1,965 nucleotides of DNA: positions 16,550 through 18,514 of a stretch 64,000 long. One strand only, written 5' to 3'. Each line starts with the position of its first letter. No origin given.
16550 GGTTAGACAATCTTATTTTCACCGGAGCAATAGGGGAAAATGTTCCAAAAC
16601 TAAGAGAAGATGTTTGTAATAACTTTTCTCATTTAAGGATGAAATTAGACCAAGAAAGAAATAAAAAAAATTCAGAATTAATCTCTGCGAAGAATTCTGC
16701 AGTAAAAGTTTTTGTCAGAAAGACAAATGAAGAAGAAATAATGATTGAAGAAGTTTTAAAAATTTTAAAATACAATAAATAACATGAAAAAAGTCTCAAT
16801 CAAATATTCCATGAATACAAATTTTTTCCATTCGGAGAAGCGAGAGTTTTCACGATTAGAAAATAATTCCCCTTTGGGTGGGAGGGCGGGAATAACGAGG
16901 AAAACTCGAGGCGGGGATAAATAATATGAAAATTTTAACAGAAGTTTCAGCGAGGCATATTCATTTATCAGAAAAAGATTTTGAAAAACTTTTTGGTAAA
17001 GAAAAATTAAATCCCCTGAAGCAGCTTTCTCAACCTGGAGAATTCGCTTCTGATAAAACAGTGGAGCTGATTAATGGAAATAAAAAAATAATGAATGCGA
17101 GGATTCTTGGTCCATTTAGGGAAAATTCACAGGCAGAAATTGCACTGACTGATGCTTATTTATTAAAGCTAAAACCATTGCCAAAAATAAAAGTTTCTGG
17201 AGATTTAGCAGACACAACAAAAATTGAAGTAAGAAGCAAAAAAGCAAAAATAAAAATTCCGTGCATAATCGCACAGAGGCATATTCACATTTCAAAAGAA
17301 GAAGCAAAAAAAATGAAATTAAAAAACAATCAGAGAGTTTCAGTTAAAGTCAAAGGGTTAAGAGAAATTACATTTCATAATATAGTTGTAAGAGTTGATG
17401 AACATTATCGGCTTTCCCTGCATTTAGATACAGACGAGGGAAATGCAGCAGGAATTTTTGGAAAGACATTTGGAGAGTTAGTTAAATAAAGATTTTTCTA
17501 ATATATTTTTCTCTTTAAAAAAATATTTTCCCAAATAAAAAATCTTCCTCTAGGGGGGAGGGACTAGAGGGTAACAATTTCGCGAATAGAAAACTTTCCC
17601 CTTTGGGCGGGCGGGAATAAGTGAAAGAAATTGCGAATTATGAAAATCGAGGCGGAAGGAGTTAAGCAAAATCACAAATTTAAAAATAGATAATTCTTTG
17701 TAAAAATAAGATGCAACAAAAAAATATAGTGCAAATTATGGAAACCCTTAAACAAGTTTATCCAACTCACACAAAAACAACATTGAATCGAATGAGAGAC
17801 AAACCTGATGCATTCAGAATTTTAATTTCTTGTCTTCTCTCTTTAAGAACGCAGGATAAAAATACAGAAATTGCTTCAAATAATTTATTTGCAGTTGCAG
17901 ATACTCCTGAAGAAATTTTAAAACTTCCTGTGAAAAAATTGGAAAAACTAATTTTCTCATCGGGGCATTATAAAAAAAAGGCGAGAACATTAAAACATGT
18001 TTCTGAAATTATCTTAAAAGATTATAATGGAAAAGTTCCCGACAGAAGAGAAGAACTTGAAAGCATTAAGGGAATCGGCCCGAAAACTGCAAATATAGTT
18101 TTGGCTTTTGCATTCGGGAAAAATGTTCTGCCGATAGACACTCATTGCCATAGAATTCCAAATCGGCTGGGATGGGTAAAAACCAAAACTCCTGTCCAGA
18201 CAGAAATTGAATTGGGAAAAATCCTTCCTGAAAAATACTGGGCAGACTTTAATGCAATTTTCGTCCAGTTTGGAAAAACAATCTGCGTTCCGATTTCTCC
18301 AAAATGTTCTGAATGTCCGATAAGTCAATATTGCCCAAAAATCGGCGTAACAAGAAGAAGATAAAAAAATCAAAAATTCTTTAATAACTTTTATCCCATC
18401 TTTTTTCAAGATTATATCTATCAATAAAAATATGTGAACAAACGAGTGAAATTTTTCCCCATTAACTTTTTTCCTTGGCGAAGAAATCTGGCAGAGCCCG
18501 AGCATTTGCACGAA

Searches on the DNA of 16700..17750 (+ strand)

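Call 19: search_rna_families(source=window, start=16700, end=17750, threshold=evalue, max_evalue=10)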
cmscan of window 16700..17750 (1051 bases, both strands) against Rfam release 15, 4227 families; matches with E-value up to 10: 4.
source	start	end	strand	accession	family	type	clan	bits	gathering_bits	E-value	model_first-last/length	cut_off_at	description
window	17409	17528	-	RF02854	Ysr100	Gene; sRNA;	-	21.6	47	0.24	1-120/120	no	Yersinia sRNA 100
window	17327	17460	+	RF01775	RsaOG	Gene; sRNA;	-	20.8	50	1.5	1-147/147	no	RNA S.aureus Orsay G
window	17478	17591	+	RF01504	Afu_254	Gene; sRNA;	-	16.5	60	7.2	1-158/158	no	A. fumigatus sRNA Afu_254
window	17327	17410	-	RF00345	snoR1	Gene; snRNA; snoRNA; CD-box;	CL00066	14.4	49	7.4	1-93/93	no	Small nucleolar RNA snoR1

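Call 84: search_dna_similar(query=window:16795-16945:+, collection=phages, mode=distant, max_evalue=0.01, max_rows=10)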
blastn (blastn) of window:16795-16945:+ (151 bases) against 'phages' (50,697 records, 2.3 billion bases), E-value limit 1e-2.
No match.

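Call 85: search_dna_similar(query=window:16795-16945:+, collection=plasmids, mode=distant, max_evalue=0.01, max_rows=10)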
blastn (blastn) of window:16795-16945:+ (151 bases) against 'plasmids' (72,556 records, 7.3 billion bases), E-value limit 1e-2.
No match.

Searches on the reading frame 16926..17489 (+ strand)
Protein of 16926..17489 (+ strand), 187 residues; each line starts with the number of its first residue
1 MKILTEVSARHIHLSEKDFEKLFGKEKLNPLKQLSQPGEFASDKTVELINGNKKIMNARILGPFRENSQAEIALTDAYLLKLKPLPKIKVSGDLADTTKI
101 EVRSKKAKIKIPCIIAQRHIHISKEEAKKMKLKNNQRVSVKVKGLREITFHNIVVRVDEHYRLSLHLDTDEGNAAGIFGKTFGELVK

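Call 17: search_protein_families(library=ncbifam, proteins=[window:16926-17489:+])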
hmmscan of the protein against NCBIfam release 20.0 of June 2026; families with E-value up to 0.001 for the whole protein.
window:16926-17489:+ (187 aa): 2 families
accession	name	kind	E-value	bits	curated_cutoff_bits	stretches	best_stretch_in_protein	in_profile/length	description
NF011652.1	PRK15070.1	subfamily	3.9e-60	202.8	209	1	5-184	3-183/185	phosphate propanoyltransferase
NF040837.1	BMC_EutD_Gpos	exception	1.4e-53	181.4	315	1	3-186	20-204/205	ethanolamine utilization phosphate acetyltransferase EutD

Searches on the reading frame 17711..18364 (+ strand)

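Call 17: search_protein_families(library=ncbifam, proteins=[window:17711-18364:+])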
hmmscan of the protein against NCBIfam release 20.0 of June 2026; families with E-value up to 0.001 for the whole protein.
window:17711-18364:+ (217 aa): 8 families
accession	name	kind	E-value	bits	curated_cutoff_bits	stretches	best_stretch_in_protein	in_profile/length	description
TIGR01083.1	nth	equivalog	1.3e-53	181.6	211.7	1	4-199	2-192/192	endonuclease III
NF007978.0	PRK10702.1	equivalog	2.8e-34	118.6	405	1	1-208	1-203/211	endonuclease III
TIGR01084.1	mutY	equivalog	1.5e-21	77.2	286.5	1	71-209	65-207/277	A/G-specific adenine glycosylase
NF053634.1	MonDNAglycDR2438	equivalog_domain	4.5e-20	72.2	400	1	30-208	16-204/219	monofunctional DNA glycosylase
NF010488.0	PRK13910.1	equivalog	6e-14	52.1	471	1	80-208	39-167/290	adenine-specific DNA glycosylase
NF008132.0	PRK10880.1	equivalog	9.2e-14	51.3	427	1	11-208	9-209/351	A/G-specific adenine glycosylase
NF010494.0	PRK13913.1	equivalog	1.6e-08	34.7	192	1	35-154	33-163/220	3-methyladenine DNA glycosylase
TIGR00588.1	ogg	subfamily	0.00011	21.5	397.85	1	110-159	216-266/310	8-oxoguanine DNA-glycosylase (ogg)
